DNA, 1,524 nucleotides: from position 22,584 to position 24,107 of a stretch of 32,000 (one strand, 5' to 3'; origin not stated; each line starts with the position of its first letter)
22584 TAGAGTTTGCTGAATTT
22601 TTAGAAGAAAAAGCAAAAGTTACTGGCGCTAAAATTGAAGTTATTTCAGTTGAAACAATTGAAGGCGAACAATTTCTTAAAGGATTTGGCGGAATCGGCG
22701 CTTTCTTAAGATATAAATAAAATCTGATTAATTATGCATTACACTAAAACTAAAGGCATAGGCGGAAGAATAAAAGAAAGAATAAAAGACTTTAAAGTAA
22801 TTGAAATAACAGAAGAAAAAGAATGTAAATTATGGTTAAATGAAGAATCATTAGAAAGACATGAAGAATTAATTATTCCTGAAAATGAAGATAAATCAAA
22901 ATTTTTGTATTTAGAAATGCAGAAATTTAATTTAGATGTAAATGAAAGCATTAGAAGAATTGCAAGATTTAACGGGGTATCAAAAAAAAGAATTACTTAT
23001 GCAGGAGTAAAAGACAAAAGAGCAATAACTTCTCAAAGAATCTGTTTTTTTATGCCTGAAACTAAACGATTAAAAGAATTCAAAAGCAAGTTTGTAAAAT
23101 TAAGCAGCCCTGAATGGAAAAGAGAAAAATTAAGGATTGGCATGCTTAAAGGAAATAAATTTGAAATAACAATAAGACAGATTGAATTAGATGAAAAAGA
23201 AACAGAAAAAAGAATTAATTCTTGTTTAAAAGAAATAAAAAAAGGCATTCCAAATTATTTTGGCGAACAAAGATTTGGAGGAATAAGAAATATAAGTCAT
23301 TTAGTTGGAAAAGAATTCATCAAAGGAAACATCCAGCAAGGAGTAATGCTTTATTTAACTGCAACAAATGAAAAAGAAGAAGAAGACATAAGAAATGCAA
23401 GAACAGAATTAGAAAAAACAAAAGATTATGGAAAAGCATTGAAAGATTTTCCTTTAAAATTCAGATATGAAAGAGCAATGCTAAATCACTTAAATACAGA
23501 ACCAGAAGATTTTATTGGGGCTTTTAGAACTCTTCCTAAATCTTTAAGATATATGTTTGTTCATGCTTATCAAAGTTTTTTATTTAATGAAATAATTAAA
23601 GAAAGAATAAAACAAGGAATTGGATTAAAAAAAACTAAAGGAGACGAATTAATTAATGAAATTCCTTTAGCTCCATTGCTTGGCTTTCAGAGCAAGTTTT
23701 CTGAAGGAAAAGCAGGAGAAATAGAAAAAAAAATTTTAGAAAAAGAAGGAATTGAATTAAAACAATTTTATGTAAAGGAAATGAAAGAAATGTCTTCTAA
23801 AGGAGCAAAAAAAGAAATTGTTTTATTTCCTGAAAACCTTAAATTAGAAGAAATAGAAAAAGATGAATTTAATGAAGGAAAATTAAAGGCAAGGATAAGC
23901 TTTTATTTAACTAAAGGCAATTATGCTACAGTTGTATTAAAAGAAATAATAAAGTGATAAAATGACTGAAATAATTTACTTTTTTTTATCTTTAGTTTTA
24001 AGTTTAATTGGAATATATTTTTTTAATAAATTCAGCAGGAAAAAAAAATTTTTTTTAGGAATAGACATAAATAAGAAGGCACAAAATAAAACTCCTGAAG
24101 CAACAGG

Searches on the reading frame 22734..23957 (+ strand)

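Call 74: search_protein_families(library=pfam, proteins=[window:22734-23957:+], max_evalue=0.0001)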
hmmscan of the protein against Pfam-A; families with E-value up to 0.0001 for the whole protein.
window:22734-23957:+ (407 aa): 1 family
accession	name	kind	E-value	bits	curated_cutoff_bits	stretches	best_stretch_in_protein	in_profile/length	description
PF01142.23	TruD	-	7.2e-113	378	27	2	2-307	7-297/412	tRNA pseudouridine synthase D (TruD)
